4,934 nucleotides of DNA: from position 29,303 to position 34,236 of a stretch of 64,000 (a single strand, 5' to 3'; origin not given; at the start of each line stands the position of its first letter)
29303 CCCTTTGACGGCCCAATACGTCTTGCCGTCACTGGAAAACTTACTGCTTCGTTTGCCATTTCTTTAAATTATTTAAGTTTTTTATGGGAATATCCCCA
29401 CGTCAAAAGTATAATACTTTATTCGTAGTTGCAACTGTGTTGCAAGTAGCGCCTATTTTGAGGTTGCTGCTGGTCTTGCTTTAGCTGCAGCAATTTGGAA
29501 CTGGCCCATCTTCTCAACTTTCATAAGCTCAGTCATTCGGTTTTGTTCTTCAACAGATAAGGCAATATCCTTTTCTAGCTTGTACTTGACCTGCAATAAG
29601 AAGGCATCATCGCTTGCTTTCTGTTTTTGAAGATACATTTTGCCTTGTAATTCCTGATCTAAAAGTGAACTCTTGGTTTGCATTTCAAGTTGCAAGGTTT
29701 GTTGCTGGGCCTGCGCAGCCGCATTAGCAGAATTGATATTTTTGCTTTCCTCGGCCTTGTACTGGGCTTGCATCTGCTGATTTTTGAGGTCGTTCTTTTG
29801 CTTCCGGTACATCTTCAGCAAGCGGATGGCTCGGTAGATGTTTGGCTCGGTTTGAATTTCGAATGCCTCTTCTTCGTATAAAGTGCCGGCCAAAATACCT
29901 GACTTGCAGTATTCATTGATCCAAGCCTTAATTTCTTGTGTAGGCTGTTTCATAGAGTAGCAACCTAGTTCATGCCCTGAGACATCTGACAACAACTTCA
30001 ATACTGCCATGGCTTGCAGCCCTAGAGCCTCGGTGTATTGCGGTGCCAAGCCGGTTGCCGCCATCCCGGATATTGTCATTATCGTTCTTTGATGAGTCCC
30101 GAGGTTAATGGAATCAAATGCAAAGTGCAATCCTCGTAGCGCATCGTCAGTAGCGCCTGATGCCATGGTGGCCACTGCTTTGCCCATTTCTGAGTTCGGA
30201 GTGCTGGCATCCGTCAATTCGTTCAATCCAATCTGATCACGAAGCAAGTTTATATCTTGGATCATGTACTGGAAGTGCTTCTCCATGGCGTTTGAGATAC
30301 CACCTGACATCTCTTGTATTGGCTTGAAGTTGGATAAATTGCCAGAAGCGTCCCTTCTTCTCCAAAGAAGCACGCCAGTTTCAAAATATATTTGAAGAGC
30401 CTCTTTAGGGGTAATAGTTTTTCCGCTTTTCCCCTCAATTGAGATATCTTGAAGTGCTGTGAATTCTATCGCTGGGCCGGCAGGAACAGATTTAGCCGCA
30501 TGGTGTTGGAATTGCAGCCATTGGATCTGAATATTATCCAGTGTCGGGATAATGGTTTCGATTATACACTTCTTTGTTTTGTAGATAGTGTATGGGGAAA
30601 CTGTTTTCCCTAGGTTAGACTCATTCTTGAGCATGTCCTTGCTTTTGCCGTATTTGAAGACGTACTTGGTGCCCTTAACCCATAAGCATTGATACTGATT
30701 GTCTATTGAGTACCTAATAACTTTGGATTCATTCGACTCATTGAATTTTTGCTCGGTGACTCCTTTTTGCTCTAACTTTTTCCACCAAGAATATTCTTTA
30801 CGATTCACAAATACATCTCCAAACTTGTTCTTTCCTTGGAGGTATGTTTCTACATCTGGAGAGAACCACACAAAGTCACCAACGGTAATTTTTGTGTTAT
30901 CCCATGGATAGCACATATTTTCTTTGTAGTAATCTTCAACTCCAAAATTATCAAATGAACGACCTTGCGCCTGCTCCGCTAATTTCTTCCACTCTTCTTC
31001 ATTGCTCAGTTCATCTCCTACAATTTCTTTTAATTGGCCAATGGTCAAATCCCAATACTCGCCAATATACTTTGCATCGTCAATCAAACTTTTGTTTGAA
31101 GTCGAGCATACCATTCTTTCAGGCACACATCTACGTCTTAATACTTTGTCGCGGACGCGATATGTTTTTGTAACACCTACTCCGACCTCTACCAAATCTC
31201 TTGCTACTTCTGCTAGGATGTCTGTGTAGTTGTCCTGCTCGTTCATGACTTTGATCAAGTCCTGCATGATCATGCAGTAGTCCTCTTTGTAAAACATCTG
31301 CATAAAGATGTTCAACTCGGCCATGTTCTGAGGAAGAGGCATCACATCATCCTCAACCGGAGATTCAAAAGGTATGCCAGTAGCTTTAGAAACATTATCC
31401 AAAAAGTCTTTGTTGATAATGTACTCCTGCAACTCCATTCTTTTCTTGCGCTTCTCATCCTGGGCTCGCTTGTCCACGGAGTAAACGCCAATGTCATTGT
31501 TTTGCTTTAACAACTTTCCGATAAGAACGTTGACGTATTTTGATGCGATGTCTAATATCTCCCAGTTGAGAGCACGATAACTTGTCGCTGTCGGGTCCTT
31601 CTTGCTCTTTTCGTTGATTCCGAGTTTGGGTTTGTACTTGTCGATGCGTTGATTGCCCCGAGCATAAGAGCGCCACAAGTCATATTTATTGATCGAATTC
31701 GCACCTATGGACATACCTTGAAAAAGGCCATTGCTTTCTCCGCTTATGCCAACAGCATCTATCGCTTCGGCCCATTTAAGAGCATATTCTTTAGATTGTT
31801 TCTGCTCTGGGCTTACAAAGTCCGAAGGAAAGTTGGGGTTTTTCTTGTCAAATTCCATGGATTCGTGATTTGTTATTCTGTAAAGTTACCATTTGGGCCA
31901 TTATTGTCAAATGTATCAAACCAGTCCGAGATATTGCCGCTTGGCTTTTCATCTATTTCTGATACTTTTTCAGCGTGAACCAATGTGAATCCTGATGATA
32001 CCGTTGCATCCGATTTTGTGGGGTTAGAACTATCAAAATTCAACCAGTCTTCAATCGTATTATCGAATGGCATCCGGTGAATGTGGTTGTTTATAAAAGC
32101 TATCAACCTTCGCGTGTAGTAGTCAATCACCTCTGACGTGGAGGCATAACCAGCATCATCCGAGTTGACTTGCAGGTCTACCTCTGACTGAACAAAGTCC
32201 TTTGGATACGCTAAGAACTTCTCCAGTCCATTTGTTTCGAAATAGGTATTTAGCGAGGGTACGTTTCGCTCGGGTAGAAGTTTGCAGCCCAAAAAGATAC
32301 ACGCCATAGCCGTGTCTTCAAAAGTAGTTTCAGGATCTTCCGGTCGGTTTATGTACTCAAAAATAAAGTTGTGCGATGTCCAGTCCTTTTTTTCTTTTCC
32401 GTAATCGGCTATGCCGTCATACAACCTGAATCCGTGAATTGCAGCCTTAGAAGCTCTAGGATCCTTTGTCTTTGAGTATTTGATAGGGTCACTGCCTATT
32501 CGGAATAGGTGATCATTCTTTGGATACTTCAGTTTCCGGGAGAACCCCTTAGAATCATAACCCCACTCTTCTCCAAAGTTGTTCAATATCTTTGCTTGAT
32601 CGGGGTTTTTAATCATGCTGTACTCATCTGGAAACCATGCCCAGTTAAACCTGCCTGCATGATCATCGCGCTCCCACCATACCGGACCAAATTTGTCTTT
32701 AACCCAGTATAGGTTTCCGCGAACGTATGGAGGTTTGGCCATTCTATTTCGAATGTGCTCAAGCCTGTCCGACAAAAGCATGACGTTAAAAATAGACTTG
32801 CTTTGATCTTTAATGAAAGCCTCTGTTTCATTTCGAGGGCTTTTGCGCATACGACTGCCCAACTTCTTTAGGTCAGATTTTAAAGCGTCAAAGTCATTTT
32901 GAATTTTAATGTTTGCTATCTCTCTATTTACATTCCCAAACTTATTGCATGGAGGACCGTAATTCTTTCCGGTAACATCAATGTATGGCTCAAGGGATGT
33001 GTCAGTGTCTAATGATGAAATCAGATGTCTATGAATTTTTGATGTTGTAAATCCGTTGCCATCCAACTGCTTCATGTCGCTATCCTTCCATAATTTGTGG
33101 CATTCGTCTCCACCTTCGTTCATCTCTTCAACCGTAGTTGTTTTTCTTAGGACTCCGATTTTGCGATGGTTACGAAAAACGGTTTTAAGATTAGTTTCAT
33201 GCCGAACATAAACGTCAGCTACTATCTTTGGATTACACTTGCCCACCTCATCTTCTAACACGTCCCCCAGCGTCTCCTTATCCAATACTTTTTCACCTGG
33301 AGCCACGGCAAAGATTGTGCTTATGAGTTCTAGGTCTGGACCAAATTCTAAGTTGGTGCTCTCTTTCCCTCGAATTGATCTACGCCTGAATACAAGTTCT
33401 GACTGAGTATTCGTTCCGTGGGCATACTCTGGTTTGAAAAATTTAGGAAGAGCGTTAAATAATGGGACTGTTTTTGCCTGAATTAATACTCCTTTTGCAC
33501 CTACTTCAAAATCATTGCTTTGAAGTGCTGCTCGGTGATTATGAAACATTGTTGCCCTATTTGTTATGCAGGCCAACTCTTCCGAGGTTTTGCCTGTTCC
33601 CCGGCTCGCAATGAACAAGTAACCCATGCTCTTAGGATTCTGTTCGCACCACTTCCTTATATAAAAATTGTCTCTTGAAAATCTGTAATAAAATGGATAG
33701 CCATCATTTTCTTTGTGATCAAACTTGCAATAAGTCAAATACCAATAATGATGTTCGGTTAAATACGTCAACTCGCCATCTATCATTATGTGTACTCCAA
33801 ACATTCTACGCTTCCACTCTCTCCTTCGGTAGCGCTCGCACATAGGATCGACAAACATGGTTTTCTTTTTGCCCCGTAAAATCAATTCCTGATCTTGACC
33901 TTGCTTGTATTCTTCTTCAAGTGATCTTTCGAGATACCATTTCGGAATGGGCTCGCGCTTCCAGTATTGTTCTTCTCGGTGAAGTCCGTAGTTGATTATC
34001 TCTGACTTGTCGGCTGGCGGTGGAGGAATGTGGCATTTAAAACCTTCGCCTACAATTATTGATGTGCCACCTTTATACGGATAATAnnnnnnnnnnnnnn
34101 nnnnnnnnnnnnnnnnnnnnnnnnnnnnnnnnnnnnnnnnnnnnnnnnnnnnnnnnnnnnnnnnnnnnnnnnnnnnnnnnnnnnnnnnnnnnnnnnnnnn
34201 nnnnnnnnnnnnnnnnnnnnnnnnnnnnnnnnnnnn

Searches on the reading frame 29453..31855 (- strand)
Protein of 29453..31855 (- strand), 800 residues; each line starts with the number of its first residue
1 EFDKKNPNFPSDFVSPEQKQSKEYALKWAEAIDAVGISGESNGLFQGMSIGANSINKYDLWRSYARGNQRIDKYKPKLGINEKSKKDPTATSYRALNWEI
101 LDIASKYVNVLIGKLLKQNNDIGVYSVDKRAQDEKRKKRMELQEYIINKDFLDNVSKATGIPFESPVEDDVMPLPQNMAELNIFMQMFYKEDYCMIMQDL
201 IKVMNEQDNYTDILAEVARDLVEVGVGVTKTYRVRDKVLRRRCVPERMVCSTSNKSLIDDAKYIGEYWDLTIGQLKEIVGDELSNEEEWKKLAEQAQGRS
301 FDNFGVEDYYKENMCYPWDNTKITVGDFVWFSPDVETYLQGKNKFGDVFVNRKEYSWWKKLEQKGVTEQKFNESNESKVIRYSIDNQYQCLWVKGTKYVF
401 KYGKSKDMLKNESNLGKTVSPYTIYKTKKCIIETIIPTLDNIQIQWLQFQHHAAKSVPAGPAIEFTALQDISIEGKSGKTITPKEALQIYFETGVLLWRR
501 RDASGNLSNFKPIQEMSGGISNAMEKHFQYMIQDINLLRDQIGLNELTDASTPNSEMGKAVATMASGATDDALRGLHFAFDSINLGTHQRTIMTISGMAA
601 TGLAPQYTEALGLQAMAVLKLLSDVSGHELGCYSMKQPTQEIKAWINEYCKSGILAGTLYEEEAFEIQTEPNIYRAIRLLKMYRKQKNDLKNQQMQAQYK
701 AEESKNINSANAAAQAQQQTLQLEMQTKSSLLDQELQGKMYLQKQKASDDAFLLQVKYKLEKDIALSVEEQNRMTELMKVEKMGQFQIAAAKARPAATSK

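Call 26: search_protein_families(library=pfam, proteins=[window:29453-31855:-], max_evalue=0.001)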
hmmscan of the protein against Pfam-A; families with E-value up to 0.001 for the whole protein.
window:29453-31855:- (800 aa): 0 families

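Call 75: search_protein_families(library=phrogs, proteins=[window:29453-31855:-], max_evalue=0.00001)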
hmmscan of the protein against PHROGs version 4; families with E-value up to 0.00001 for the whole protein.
window:29453-31855:- (800 aa): 1 family
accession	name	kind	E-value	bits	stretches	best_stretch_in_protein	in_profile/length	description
phrog_6547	-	head and packaging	1.3e-65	222.9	1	3-760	3-758/827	portal protein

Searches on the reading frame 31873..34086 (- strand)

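Call 26: search_protein_families(library=pfam, proteins=[window:31873-34086:-], max_evalue=0.001)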
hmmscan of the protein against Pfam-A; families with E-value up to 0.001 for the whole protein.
window:31873-34086:- (737 aa): 0 families

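Call 75: search_protein_families(library=phrogs, proteins=[window:31873-34086:-], max_evalue=0.00001)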
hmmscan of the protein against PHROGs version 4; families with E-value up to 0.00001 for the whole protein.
window:31873-34086:- (737 aa): 1 family
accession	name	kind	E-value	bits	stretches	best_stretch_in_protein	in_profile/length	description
phrog_6681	-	head and packaging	1.4e-70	239.6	1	14-730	34-749/758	terminase large subunit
